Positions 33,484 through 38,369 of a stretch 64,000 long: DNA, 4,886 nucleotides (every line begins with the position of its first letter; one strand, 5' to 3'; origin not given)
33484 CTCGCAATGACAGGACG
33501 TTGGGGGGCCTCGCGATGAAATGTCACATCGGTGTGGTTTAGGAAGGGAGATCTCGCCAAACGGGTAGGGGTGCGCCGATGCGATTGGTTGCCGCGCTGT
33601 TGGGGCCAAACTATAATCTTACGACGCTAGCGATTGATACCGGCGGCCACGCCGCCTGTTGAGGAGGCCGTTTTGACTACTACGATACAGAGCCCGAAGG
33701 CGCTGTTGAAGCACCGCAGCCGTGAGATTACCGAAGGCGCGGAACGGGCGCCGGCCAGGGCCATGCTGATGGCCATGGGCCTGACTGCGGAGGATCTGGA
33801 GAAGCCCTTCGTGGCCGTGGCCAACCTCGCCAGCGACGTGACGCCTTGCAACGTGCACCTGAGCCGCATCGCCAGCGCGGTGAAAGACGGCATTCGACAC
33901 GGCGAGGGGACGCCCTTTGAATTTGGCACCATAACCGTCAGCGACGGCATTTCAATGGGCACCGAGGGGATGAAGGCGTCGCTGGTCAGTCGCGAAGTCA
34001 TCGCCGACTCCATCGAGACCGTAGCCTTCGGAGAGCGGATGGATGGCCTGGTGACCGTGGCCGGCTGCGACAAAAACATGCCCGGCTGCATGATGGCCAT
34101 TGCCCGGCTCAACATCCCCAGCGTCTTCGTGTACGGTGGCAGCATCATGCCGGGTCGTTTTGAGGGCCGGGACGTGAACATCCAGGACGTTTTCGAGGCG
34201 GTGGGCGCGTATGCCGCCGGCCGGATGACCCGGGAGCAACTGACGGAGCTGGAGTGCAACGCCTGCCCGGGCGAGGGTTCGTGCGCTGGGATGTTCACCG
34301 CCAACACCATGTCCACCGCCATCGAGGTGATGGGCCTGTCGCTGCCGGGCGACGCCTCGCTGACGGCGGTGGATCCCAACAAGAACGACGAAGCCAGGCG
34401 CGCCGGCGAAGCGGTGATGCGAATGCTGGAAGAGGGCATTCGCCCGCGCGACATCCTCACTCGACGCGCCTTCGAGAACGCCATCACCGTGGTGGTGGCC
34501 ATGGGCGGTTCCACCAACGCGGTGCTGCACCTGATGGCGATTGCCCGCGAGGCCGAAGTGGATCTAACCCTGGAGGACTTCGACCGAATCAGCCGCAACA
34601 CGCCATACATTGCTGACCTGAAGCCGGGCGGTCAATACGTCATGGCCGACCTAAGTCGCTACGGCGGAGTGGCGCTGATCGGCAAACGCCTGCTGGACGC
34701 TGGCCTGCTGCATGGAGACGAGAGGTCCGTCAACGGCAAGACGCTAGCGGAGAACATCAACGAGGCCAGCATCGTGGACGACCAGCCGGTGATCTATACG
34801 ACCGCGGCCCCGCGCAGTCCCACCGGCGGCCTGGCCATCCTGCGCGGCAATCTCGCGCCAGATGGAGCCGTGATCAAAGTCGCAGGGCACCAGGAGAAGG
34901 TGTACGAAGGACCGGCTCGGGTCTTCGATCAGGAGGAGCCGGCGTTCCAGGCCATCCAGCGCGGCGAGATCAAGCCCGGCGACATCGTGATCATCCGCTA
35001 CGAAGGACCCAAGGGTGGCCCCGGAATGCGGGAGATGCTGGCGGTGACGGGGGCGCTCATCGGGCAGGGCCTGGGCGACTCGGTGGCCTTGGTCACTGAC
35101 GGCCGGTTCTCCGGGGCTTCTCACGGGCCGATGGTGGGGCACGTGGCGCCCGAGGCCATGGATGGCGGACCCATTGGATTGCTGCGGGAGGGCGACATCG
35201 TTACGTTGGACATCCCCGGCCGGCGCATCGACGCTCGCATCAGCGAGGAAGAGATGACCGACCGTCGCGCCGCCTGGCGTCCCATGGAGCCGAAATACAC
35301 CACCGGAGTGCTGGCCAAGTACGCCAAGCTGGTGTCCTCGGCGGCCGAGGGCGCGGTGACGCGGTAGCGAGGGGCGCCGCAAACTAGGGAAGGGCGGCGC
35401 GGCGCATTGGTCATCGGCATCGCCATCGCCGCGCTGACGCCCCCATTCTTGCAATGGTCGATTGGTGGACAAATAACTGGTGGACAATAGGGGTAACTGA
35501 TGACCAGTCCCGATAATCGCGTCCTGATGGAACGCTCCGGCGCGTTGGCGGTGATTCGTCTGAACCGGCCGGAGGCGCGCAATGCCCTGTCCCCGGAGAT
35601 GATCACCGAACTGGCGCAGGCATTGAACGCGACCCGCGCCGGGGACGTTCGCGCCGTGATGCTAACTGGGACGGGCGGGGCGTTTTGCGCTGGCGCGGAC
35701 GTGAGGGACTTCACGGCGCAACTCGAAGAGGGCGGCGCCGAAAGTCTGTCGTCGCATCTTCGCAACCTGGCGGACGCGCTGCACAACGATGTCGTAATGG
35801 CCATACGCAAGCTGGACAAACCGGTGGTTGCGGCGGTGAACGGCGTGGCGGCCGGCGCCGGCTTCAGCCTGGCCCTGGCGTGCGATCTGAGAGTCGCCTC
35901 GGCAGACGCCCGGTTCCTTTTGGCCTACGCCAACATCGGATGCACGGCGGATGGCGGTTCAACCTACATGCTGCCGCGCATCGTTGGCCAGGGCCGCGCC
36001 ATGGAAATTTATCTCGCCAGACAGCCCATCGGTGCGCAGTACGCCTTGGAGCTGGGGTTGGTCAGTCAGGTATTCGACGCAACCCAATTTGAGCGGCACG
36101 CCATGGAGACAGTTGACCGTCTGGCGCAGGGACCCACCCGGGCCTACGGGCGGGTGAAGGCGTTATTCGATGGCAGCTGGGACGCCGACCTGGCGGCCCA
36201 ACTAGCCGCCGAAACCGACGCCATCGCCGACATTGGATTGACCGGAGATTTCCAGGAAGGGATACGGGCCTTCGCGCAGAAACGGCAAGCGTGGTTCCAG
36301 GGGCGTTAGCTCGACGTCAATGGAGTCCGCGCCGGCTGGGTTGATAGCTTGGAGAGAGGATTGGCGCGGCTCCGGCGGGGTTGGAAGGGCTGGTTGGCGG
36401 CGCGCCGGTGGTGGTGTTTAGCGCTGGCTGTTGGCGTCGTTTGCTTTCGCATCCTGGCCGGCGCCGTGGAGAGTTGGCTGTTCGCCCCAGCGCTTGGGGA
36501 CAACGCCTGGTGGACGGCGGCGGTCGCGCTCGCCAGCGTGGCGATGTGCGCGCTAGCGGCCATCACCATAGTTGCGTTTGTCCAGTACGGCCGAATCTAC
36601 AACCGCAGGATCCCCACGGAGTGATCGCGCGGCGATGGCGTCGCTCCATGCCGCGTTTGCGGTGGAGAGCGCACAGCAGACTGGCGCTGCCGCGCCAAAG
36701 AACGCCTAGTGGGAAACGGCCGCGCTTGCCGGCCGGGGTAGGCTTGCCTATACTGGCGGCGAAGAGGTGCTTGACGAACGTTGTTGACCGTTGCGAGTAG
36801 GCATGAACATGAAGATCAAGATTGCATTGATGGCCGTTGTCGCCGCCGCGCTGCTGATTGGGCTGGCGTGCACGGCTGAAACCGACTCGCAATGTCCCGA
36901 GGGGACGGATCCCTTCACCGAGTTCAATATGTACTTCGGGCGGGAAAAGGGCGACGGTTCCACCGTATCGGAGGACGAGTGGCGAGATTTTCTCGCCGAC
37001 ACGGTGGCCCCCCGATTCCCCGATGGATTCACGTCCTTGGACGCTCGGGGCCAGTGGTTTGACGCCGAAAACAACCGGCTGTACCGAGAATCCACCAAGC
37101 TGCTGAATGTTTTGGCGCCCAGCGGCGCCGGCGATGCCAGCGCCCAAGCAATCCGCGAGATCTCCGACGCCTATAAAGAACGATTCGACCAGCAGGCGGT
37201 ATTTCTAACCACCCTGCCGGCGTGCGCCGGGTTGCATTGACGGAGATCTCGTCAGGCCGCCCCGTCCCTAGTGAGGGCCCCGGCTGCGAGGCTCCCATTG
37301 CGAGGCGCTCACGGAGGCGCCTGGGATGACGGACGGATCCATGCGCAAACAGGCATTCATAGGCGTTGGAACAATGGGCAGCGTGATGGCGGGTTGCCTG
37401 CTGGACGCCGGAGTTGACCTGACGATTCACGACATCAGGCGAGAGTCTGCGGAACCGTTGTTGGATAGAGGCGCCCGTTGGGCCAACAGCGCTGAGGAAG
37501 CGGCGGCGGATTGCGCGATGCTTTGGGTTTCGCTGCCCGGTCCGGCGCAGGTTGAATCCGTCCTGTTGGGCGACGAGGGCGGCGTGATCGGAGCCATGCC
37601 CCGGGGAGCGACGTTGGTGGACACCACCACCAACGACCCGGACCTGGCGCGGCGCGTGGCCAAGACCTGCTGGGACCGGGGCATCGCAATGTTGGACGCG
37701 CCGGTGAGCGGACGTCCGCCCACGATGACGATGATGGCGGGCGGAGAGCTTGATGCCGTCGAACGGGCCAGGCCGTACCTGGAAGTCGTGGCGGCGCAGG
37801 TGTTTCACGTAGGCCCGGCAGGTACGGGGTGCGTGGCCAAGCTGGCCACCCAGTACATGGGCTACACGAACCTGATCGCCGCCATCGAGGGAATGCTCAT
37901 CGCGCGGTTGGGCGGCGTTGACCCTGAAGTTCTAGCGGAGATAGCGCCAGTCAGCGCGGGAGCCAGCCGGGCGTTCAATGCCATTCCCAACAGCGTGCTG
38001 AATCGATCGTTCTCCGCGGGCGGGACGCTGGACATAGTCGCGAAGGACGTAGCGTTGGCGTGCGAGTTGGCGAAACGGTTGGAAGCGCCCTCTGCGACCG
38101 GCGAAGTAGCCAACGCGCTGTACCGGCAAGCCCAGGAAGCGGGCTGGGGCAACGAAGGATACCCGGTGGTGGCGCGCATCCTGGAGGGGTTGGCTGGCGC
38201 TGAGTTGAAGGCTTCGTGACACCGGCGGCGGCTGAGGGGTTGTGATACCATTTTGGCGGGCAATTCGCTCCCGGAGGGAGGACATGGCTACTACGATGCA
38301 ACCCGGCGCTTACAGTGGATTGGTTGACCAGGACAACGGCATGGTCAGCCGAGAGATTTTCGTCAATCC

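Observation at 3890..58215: One modular hairpin-repeat family fills eight intergenic regions (~5 kb, ~8% of the window)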

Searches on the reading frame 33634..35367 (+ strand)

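Call 93: search_protein_families(library=pfam, proteins=[window:33634-35367:+], max_evalue=0.00001)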
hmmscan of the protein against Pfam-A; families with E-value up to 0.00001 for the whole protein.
window:33634-35367:+ (577 aa): 2 families
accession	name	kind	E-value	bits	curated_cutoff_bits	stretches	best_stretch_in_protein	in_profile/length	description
PF00920.27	ILVD_EDD_N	-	1.1e-134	449.1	27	1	57-374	1-316/316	Dihydroxy-acid/6-phosphogluconate dehydratase N-terminal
PF24877.1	ILV_EDD_C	-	6.9e-76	254.4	27.7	1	386-574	2-191/191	Dihydroxy-acid/6-phosphogluconate dehydratase C-terminal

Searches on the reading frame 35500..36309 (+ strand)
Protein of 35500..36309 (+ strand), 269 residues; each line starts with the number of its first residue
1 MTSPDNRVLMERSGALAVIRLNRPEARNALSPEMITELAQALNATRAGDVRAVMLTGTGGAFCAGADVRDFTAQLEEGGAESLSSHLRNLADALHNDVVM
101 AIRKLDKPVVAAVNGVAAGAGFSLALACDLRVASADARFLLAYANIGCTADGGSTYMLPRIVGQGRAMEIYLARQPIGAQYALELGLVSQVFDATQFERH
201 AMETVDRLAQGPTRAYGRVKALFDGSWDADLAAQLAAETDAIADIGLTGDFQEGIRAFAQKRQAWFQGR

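Call 94: search_protein_families(library=pfam, proteins=[window:35500-36309:+], max_evalue=0.00001)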
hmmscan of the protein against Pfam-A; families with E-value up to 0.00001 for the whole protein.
window:35500-36309:+ (269 aa): 2 families
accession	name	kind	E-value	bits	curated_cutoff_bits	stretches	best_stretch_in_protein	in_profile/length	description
PF00378.25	ECH_1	-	8e-61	206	27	1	12-268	2-250/251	Enoyl-CoA hydratase/isomerase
PF16113.10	ECH_2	-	4.9e-32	112.2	27.2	1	17-199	2-179/335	Enoyl-CoA hydratase/isomerase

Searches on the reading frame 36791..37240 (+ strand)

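Call 94: search_protein_families(library=pfam, proteins=[window:36791-37240:+], max_evalue=0.00001)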
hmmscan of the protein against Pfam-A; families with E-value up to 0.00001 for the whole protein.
window:36791-37240:+ (149 aa): 1 family
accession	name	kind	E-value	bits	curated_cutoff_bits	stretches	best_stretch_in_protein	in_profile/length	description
PF12098.13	DUF3574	-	5.4e-30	103.7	25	1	46-146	3-101/103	Protein of unknown function (DUF3574)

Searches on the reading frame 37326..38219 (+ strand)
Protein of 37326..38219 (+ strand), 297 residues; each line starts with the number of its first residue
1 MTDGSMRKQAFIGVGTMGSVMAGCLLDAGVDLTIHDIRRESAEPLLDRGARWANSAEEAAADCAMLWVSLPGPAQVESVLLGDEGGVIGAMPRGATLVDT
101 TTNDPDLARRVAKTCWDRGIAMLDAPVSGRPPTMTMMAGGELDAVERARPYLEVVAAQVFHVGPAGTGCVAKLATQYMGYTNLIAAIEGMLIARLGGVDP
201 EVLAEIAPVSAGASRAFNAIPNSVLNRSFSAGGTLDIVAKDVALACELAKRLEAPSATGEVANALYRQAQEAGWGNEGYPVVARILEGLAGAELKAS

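Call 94: search_protein_families(library=pfam, proteins=[window:37326-38219:+], max_evalue=0.00001)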
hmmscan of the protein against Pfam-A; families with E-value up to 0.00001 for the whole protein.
window:37326-38219:+ (297 aa): 2 families
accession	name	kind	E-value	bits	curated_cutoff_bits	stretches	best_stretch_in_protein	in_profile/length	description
PF03446.21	NAD_binding_2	-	4.6e-35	121.4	21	1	10-163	3-161/161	NAD binding domain of 6-phosphogluconate dehydrogenase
PF14833.11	NAD_binding_11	-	3.1e-22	79.6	30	1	166-278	1-114/122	NAD-binding of NADP-dependent 3-hydroxyisobutyrate dehydrogenase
